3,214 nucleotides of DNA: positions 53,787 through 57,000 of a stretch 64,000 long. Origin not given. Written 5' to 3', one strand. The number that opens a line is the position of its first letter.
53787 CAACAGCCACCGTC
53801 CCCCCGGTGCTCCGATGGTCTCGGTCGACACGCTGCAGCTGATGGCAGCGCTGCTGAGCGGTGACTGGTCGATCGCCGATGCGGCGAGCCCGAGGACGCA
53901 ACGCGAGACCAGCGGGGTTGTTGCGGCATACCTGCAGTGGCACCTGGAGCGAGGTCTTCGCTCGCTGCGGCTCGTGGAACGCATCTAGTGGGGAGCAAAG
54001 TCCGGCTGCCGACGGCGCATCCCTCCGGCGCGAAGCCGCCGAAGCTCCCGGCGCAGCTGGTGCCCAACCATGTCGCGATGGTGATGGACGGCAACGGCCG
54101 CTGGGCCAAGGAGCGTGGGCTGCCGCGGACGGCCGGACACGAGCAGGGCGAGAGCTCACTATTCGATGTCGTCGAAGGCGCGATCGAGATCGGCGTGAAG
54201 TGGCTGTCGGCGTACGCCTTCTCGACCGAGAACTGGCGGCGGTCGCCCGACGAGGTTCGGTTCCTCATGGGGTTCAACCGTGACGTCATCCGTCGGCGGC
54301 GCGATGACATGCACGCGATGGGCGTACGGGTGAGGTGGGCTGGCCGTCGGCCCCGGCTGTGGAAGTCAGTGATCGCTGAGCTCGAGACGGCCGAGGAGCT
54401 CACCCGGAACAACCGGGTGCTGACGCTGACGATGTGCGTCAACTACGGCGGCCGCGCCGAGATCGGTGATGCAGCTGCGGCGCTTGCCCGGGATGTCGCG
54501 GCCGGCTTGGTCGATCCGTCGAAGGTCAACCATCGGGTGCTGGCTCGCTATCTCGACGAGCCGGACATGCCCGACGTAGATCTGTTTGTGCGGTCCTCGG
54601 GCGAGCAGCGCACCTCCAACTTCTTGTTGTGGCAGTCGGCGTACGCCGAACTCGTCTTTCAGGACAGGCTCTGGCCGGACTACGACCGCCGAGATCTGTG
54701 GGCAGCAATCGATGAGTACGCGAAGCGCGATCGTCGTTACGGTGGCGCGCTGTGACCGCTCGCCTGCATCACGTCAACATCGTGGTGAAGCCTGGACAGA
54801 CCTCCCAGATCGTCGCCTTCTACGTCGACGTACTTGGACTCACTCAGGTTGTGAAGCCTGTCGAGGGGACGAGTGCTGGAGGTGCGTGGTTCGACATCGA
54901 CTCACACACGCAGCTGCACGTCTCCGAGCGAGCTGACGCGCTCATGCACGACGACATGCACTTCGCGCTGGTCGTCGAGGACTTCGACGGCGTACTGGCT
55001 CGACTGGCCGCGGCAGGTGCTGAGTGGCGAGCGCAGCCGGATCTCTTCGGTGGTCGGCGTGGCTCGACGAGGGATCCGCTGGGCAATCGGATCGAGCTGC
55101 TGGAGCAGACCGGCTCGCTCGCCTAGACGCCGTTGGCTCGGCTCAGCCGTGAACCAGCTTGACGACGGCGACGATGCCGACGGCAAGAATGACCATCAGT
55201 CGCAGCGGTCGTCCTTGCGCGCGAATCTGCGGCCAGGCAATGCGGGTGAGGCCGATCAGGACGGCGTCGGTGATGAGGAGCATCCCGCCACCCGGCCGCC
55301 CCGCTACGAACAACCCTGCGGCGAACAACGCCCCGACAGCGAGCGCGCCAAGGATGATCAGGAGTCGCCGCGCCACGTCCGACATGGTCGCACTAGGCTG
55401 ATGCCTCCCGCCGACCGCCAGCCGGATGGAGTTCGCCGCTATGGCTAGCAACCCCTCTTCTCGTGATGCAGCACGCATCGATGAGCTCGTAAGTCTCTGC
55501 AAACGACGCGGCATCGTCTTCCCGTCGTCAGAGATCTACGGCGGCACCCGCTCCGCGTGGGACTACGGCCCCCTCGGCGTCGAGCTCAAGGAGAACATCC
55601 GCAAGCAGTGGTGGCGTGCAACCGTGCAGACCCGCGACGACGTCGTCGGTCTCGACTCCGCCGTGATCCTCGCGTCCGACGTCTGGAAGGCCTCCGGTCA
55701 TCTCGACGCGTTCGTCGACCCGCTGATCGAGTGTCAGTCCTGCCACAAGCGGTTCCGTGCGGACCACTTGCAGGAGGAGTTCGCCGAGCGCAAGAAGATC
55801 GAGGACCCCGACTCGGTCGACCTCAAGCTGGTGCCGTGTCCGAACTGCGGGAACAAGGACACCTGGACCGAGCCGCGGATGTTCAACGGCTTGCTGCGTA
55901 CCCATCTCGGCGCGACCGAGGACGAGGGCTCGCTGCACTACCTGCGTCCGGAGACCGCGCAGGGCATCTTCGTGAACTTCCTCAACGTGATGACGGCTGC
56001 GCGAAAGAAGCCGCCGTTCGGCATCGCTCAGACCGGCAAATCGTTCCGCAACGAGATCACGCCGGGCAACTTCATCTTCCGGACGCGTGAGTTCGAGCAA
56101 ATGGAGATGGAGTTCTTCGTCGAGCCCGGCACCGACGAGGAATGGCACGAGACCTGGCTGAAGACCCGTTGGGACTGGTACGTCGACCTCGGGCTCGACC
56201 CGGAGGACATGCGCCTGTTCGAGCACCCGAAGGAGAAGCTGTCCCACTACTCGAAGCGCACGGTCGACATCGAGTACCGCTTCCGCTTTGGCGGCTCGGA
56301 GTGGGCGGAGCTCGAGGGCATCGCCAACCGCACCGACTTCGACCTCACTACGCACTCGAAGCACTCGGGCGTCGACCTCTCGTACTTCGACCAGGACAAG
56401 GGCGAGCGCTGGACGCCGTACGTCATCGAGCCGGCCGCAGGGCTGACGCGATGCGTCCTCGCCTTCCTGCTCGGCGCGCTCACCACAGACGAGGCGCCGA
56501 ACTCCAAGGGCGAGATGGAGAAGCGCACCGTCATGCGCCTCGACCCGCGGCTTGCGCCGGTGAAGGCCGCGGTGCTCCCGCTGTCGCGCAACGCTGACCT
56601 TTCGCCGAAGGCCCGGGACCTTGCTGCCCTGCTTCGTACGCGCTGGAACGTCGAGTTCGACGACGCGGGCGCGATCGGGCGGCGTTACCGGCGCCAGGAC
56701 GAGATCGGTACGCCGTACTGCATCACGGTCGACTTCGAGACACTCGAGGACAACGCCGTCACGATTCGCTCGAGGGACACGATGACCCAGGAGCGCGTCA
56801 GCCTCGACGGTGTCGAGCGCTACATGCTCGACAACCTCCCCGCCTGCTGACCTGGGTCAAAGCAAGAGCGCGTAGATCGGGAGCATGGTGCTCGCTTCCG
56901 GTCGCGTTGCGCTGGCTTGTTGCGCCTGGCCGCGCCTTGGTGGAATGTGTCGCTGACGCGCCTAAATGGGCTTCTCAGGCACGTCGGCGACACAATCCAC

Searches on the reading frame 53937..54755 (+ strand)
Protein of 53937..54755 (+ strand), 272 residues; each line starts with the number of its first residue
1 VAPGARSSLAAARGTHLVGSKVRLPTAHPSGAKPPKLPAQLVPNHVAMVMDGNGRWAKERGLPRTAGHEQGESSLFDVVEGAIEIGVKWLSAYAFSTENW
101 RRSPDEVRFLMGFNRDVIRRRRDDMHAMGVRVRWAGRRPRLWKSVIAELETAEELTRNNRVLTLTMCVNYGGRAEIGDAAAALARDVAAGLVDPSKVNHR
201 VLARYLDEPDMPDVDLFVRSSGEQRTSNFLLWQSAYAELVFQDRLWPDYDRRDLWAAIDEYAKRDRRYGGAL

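Call 54: search_protein_families(library=ncbifam, proteins=[window:53937-54755:+], max_evalue=0.00001)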
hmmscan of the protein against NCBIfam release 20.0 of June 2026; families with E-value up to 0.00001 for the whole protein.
window:53937-54755:+ (272 aa): 16 families
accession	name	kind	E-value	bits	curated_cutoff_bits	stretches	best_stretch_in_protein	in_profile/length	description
NF011404.0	PRK14829.1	equivalog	2.1e-127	423.8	372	1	31-271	19-259/260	isoprenyl transferase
NF011402.0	PRK14827.1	equivalog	3.8e-123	410.5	535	1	22-271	47-296/296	decaprenyl diphosphate synthase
NF011408.0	PRK14834.1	equivalog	1.8e-86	289.7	348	1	38-271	13-246/252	isoprenyl transferase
NF011405.0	PRK14830.1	equivalog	2.3e-78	263.3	304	1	37-270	17-250/251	undecaprenyl pyrophosphate synthase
NF011406.0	PRK14831.1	subfamily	1.4e-77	260.3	375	1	33-270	14-251/256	undecaprenyl pyrophosphate synthase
TIGR00055.1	uppS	equivalog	5.2e-73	245.2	109.55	1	42-269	1-228/228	polyprenyl diphosphate synthase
NF011414.0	PRK14841.1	equivalog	5.6e-70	235.6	401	1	42-270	3-229/233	isoprenyl transferase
NF011412.0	PRK14839.1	equivalog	2.2e-65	220.4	334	1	45-270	12-228/240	di-trans,poly-cis-decaprenylcistransferase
NF011407.0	PRK14833.1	equivalog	5.4e-64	216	325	1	43-270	5-231/233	di-trans,poly-cis-decaprenylcistransferase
NF011415.0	PRK14842.1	equivalog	5.1e-63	212.7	360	1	41-271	7-238/241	isoprenyl transferase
NF011411.0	PRK14838.1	equivalog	2.7e-59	200.5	417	1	39-269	9-237/244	isoprenyl transferase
NF007596.1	PRK10240.1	equivalog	8.3e-57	192.4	418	1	42-271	15-244/251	(2E,6E)-farnesyl-diphosphate-specific ditrans,polycis-undecaprenyl-diphosphate synthase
NF011413.0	PRK14840.1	equivalog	4.3e-52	177.2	410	1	39-269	15-249/250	isoprenyl transferase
NF011409.0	PRK14835.1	equivalog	4.9e-51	173.7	425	1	42-269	45-278/279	isoprenyl transferase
NF011403.0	PRK14828.1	equivalog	1.1e-47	162.6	348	1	38-269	24-257/258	isoprenyl transferase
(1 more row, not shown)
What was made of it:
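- Checked: An isoprenyl transferase (uppS) follows at 53937-54755 (call 54).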

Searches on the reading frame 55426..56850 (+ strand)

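Call 54: search_protein_families(library=ncbifam, proteins=[window:55426-56850:+], max_evalue=0.00001)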
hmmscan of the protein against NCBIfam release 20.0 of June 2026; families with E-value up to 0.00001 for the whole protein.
window:55426-56850:+ (474 aa): 7 families
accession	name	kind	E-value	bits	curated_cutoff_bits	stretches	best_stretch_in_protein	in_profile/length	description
NF003211.1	PRK04173.1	equivalog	3.1e-200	665.8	312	1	19-466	2-453/454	glycine--tRNA ligase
NF011484.0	PRK14894.1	equivalog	2.8e-148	494.4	1050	2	15-352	3-333/539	glycine--tRNA ligase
TIGR00389.1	glyS_dimeric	equivalog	1.5e-147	492.6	243.3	3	18-243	3-230/565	glycine--tRNA ligase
NF008979.1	PRK12325.1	exception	4.8e-08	32.3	550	0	376-463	342-432/437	proline--tRNA ligase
NF006625.0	PRK09194.1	equivalog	2.6e-07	29.9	558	0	374-463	463-554/559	proline--tRNA ligase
TIGR00418.1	thrS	equivalog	8.3e-07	28.3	383.65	0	375-463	469-557/565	threonine--tRNA ligase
TIGR00442.1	hisS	equivalog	7.3e-06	25.2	286.75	0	384-459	328-405/406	histidine--tRNA ligase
